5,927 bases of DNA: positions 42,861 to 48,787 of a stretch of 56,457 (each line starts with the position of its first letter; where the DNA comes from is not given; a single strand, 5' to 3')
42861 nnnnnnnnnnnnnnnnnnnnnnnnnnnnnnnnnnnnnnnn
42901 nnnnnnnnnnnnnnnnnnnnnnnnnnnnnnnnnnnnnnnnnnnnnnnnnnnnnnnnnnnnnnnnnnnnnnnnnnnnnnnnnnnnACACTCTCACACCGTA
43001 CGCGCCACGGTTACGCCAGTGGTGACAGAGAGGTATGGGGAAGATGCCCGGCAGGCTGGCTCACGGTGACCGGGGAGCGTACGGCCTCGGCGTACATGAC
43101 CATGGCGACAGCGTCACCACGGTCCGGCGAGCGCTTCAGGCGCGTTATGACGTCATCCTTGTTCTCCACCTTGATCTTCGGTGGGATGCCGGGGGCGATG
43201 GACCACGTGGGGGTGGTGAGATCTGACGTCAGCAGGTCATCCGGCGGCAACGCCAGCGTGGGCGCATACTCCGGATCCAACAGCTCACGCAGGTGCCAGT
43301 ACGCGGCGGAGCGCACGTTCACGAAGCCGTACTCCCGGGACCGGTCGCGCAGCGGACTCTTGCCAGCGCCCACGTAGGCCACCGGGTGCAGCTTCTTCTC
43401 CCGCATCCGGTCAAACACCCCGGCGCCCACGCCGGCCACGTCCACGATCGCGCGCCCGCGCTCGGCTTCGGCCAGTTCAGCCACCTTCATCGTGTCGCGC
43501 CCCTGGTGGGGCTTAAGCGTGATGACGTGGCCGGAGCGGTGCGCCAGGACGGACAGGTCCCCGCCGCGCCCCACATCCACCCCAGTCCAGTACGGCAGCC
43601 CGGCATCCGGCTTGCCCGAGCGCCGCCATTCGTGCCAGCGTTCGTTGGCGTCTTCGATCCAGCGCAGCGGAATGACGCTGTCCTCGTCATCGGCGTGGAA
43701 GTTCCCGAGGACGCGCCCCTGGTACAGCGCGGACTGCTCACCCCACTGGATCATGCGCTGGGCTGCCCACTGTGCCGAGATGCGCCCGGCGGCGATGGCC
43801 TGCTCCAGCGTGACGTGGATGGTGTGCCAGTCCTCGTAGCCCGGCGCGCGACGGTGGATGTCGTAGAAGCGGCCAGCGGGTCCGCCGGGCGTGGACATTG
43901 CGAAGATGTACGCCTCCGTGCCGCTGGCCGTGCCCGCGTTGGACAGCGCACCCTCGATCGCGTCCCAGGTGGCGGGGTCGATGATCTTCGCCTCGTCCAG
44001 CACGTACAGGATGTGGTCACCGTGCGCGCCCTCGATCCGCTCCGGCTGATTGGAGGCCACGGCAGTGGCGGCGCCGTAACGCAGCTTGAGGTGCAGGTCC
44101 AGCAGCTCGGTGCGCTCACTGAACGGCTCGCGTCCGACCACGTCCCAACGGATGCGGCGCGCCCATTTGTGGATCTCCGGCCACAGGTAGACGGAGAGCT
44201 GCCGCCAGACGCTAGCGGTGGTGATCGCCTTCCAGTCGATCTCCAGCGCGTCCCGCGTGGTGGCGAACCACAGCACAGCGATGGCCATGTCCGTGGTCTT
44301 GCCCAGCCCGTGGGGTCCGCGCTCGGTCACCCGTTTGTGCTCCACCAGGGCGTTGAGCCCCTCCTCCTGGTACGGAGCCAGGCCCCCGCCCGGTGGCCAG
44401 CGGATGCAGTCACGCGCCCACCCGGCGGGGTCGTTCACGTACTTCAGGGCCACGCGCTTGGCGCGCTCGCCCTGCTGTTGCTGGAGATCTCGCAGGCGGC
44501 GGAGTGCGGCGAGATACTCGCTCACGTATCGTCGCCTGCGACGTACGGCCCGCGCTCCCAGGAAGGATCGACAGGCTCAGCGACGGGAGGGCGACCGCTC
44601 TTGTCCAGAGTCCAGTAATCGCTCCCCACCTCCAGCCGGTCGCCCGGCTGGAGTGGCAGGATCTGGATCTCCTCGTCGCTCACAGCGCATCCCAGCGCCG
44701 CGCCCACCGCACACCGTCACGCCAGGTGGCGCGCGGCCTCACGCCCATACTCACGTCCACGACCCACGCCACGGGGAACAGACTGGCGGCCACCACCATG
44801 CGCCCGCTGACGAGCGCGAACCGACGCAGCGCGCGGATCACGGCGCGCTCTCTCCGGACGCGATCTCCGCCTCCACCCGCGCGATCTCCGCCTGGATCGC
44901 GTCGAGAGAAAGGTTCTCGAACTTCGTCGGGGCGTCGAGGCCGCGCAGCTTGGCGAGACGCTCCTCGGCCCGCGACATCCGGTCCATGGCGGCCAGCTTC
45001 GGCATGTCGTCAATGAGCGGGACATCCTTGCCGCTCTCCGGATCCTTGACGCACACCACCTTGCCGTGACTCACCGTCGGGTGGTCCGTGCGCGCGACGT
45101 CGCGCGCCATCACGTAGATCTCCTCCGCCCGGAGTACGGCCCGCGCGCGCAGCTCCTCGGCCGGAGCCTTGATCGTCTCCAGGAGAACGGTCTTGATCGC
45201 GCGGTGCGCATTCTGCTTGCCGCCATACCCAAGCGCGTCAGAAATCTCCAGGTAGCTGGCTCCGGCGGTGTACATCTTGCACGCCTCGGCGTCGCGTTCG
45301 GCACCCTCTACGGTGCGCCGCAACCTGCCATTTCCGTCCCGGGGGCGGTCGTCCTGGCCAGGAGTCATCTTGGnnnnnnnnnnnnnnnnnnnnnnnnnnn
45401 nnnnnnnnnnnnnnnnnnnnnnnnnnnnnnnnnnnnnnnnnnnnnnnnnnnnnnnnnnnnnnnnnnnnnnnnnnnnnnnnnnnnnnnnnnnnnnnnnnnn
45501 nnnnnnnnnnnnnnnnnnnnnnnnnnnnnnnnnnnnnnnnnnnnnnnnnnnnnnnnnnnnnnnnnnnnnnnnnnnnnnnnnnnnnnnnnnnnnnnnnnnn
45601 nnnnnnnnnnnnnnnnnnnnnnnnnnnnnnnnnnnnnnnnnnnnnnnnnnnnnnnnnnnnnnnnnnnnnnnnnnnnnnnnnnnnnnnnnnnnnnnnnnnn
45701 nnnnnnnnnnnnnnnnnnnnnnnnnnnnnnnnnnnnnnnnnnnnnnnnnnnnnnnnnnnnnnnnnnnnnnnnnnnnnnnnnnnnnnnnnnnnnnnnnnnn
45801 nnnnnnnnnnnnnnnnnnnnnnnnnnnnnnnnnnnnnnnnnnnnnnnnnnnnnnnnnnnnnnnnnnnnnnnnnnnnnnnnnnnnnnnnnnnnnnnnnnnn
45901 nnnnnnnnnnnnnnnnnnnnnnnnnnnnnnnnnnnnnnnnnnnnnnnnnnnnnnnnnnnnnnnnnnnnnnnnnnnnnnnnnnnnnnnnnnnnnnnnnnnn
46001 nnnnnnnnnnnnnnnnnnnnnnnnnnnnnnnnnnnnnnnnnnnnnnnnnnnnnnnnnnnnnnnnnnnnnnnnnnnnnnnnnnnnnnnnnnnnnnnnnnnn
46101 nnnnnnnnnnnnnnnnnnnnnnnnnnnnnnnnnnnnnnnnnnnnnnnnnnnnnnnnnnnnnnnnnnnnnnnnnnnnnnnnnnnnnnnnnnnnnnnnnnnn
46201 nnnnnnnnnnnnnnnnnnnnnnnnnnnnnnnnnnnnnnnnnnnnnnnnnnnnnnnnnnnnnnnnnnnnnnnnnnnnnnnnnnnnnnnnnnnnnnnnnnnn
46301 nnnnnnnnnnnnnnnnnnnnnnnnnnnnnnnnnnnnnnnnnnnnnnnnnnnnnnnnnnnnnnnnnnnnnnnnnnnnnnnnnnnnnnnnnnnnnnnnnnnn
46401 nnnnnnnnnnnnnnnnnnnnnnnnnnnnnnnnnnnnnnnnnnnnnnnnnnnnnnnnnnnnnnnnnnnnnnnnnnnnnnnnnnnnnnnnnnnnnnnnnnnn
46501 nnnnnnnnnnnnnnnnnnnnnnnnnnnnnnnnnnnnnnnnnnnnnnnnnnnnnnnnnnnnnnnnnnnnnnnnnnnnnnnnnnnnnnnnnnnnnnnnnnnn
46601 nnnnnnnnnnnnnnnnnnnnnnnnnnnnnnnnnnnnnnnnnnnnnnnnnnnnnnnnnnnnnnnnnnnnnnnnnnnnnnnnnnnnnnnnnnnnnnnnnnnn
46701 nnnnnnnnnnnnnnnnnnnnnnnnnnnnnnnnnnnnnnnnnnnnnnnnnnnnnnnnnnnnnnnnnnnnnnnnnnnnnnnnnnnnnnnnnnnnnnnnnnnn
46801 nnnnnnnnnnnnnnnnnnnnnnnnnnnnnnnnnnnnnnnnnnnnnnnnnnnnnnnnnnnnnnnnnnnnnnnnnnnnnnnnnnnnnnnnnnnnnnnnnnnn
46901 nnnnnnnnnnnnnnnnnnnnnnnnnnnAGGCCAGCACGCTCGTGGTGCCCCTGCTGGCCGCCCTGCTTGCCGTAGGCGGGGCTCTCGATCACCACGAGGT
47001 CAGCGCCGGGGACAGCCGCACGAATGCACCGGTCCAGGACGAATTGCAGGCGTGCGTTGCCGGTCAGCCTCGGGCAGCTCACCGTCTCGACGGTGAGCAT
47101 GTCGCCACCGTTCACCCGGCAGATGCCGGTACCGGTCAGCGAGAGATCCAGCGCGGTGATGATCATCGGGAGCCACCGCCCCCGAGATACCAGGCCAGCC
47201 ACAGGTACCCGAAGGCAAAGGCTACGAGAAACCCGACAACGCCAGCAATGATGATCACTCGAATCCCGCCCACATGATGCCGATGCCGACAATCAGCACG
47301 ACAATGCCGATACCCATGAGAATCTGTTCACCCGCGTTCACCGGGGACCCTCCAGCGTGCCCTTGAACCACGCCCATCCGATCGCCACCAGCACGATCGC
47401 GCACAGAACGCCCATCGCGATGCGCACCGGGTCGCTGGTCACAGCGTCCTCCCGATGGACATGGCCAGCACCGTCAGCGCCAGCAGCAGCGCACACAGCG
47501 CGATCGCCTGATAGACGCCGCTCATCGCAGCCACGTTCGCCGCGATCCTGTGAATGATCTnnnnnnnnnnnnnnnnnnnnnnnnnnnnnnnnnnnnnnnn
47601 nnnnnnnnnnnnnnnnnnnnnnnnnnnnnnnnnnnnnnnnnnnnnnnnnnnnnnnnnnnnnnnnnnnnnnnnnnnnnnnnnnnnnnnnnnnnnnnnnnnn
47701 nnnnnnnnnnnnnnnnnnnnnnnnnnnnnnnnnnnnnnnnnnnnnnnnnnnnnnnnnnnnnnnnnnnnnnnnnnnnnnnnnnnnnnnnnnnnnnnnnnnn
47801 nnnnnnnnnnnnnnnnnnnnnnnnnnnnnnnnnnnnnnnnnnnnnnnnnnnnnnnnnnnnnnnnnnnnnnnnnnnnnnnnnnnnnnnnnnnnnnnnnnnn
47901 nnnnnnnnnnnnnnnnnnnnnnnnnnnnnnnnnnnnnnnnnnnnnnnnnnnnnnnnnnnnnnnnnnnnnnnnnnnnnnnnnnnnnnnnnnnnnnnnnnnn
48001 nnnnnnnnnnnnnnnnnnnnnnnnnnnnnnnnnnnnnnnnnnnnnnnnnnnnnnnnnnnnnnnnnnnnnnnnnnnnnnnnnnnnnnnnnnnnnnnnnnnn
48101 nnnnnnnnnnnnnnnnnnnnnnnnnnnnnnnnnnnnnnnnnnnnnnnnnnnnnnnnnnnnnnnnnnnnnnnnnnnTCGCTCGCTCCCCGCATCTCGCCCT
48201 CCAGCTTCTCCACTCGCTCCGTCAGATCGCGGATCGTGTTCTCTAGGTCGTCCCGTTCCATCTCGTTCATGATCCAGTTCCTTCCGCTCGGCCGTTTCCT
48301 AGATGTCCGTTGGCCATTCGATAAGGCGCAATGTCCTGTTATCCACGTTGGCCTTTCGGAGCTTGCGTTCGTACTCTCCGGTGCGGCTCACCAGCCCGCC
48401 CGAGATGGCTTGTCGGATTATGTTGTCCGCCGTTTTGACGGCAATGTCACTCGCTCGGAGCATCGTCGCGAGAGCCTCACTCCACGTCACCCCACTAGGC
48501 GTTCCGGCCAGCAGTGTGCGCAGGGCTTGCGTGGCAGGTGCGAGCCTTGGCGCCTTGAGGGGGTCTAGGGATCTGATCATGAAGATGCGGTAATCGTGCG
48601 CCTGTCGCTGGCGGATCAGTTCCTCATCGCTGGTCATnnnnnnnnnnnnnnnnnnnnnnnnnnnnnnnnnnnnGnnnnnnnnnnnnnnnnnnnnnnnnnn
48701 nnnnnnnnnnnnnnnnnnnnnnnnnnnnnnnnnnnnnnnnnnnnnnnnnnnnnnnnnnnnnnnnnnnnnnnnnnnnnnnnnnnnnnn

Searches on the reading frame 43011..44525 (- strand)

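Call 10: search_protein_families(library=phrogs, proteins=[window:43011-44525:-], max_evalue=0.001)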
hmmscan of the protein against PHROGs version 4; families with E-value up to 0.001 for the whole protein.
window:43011-44525:- (504 aa): 3 families
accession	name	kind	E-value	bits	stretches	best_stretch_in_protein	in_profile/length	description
phrog_2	-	head and packaging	4.8e-40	139.1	1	32-480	253-592/807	terminase large subunit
phrog_5902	-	unknown function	2.5e-22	80.7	1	49-289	34-268/359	-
phrog_5909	-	head and packaging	2.2e-06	28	1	210-352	6-142/285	terminase large subunit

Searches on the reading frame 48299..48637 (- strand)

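Call 49: search_protein_families(library=pfam, proteins=[window:48299-48637:-], max_evalue=0.01)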
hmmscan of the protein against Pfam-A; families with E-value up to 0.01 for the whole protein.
window:48299-48637:- (112 aa): 1 family
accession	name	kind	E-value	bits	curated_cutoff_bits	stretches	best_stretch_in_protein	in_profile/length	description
PF07660.19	STN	-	4.9e-05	23.5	28.4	0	50-74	23-47/52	Secretin and TonB N terminus short domain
